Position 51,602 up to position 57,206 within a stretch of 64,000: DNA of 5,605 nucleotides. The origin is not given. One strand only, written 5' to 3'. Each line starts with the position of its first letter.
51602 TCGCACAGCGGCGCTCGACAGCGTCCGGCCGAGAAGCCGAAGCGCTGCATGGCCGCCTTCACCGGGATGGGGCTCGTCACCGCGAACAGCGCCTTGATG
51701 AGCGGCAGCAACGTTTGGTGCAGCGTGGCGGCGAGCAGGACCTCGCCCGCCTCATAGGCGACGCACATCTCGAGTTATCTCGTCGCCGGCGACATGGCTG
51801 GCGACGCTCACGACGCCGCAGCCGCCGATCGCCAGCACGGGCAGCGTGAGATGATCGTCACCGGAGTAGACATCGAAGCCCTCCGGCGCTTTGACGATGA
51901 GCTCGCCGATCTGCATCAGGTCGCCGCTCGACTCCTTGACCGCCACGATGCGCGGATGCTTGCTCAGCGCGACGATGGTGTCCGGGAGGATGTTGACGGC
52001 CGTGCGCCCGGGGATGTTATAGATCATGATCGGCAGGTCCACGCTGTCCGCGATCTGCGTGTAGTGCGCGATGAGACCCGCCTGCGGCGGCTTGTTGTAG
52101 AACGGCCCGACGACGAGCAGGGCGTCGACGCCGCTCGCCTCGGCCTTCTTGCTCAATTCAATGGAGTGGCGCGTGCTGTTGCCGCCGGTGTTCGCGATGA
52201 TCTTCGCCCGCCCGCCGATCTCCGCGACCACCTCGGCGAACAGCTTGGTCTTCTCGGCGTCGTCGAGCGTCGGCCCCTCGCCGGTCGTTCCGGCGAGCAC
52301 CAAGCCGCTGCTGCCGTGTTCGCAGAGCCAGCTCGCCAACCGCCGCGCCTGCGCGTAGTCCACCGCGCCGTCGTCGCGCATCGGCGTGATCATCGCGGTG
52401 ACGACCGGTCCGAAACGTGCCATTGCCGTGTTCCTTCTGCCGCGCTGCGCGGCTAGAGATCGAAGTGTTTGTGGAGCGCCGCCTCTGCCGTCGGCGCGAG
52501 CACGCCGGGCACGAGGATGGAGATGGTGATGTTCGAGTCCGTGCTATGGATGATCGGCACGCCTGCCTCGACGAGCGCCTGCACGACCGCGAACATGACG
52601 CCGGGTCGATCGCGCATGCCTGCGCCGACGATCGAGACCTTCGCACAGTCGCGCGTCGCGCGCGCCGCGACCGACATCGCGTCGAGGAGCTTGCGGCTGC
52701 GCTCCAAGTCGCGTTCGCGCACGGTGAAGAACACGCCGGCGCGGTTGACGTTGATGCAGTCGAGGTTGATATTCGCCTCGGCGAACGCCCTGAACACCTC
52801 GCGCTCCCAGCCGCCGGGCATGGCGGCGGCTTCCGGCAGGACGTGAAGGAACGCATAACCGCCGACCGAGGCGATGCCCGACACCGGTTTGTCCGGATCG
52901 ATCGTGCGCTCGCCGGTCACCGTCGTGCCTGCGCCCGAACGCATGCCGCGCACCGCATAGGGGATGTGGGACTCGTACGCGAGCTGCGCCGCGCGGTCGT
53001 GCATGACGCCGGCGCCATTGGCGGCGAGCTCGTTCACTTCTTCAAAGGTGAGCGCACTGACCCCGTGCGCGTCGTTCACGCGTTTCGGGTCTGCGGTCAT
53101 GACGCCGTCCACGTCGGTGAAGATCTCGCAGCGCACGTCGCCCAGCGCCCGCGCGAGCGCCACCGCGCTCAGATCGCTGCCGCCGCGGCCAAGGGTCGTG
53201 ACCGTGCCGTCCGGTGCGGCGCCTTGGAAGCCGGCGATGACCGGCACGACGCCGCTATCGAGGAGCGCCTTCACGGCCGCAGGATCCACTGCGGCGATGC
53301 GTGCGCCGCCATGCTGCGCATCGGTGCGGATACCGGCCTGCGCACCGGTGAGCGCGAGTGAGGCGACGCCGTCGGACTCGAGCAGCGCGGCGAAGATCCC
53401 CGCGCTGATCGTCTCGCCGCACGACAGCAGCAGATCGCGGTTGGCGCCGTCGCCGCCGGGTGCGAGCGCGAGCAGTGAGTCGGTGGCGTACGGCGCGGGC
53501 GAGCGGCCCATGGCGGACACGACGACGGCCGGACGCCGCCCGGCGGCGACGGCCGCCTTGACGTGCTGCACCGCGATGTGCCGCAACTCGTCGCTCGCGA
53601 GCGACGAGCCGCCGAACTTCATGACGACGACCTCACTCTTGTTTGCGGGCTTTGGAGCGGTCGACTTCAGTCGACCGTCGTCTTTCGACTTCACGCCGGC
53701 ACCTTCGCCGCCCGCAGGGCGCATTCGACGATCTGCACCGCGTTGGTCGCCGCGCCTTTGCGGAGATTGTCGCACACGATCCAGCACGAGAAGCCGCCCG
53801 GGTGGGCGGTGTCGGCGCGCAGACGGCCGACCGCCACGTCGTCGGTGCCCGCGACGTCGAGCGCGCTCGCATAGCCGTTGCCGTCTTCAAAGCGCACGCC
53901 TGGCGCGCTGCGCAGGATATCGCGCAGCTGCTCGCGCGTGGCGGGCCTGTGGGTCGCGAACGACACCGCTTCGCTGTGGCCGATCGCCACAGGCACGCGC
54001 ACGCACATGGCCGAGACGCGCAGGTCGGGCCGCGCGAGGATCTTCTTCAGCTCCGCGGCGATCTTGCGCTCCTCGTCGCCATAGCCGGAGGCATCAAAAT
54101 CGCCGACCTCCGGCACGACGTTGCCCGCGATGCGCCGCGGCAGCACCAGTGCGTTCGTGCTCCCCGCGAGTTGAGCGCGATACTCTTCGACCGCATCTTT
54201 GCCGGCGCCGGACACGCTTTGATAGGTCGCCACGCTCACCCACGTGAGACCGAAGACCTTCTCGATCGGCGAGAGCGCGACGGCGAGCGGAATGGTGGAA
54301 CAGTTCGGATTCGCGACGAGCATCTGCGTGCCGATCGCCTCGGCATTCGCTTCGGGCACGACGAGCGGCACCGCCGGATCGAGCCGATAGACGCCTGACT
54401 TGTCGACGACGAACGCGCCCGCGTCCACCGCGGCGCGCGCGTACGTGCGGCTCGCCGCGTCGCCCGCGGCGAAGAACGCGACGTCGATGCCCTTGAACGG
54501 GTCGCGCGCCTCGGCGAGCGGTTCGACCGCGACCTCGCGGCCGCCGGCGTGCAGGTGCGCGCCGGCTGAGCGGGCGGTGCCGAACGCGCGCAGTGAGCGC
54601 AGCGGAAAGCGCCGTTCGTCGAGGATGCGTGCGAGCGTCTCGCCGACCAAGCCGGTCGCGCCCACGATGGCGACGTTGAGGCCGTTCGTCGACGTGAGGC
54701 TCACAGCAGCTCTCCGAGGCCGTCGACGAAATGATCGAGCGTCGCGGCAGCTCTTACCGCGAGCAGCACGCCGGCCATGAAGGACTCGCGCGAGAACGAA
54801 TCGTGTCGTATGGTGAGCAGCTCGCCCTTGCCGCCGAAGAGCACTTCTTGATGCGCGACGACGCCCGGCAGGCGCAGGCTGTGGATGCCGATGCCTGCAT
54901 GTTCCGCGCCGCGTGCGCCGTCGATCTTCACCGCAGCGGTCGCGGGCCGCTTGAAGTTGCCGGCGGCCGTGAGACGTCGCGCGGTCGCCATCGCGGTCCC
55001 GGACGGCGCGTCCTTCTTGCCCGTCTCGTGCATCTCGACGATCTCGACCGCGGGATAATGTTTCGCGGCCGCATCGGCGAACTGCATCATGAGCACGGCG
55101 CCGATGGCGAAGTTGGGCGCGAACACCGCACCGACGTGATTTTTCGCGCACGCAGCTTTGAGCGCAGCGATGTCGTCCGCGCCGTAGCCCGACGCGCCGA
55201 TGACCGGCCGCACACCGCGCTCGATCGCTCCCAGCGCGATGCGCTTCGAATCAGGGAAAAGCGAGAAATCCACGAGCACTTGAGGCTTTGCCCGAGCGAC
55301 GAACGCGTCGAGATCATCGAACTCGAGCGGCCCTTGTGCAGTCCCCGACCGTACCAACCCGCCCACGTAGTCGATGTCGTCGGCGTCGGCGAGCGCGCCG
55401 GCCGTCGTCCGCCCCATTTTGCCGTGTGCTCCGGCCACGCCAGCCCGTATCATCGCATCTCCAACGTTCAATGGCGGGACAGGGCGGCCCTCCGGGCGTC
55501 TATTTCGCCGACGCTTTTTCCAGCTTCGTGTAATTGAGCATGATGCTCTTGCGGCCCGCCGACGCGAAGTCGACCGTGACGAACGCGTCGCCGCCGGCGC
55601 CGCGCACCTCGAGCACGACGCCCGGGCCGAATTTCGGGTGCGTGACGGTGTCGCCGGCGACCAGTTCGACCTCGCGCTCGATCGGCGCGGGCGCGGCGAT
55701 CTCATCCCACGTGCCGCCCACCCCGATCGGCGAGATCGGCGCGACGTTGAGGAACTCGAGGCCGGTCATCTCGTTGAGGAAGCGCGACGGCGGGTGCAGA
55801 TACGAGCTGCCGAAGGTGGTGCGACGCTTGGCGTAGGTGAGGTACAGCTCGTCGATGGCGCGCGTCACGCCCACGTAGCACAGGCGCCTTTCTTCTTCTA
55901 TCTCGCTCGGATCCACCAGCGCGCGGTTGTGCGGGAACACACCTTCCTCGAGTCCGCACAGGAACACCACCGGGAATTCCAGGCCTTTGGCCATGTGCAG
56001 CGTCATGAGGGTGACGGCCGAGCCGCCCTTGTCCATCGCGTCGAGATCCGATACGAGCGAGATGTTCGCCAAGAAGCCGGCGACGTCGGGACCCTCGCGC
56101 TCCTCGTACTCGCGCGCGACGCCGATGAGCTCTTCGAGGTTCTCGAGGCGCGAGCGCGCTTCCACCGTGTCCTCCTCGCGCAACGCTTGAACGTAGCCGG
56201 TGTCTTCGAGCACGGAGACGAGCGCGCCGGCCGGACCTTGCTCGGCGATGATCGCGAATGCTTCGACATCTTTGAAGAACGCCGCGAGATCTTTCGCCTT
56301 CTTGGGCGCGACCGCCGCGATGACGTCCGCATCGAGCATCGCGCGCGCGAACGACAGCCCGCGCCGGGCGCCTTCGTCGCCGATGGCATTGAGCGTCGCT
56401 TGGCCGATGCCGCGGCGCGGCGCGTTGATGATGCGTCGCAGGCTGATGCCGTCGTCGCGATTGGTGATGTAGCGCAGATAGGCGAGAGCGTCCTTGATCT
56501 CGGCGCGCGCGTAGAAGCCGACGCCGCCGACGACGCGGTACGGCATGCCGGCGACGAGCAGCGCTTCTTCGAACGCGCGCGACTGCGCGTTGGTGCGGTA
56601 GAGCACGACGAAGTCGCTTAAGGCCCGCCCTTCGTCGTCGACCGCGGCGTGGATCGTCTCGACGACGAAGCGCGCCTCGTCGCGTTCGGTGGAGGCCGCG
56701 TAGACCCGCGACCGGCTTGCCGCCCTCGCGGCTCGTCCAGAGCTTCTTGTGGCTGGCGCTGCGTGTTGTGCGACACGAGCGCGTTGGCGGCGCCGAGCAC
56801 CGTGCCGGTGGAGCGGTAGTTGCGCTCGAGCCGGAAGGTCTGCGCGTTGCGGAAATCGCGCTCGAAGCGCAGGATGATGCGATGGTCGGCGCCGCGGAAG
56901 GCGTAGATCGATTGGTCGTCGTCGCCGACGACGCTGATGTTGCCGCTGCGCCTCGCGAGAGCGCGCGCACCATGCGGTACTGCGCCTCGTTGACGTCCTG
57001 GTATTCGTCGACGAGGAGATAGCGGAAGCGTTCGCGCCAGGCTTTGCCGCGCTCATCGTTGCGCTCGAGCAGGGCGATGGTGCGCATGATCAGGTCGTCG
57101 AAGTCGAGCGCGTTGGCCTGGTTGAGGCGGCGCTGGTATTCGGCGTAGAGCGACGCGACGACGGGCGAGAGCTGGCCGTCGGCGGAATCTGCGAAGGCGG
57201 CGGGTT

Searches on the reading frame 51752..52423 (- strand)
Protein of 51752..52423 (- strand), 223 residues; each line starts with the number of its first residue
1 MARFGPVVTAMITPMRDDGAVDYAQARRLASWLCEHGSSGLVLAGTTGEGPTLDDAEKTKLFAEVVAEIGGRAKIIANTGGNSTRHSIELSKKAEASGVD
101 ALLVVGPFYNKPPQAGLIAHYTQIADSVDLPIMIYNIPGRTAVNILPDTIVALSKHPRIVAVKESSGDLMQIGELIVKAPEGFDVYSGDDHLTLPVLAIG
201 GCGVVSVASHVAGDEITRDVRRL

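Call 13: search_protein_families(library=pfam, proteins=[window:51752-52423:-], max_evalue=0.001)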
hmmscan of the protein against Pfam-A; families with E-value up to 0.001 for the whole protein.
window:51752-52423:- (223 aa): 1 family
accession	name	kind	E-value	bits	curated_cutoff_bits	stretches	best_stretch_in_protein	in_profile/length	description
PF00701.28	DHDPS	-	4.1e-72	242.8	22.1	1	4-216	2-214/289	Dihydrodipicolinate synthetase family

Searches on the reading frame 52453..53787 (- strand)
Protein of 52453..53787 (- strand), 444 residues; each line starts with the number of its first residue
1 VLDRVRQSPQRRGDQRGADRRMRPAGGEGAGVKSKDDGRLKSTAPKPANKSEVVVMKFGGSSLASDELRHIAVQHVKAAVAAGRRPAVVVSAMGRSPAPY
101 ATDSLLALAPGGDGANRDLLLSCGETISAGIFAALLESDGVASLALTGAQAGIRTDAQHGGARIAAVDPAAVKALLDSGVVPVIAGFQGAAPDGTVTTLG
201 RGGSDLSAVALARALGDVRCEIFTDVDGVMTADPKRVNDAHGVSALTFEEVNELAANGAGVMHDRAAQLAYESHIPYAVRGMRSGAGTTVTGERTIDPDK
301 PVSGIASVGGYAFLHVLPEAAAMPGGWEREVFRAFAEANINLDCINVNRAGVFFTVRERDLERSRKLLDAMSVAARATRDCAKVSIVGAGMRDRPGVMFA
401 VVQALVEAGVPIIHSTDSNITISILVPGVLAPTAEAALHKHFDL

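Call 13: search_protein_families(library=pfam, proteins=[window:52453-53787:-], max_evalue=0.001)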
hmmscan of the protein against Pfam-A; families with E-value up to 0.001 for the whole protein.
window:52453-53787:- (444 aa): 4 families
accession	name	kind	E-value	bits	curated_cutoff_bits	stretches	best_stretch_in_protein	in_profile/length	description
PF00696.33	AA_kinase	-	9e-42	143.8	24.9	1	53-279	2-232/234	Amino acid kinase family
PF22468.2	ACT_9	-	5e-19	68.3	27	1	384-442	1-61/61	ACT domain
PF13840.12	ACT_7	-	2.1e-14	53.6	27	1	378-440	3-65/65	ACT domain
PF01842.31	ACT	-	5.7e-08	32.8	27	0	386-414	2-30/66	ACT domain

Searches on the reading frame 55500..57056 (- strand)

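Call 13: search_protein_families(library=pfam, proteins=[window:55500-57056:-], max_evalue=0.001)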
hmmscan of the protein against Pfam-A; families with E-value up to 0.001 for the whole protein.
window:55500-57056:- (518 aa): 3 families
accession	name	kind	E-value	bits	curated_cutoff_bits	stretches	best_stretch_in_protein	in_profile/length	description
PF13361.12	UvrD_C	-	1.5e-63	215.8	25.6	1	111-410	37-349/350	UvrD-like helicase C-terminal domain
PF13538.12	UvrD_C_2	-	1.1e-08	35.3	27.4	1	348-406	2-51/52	UvrD-like helicase C-terminal domain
PF21196.3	PcrA_UvrD_tudor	-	6.4e-07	29.6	23.9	1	468-509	2-43/48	PcrA/UvrD tudor domain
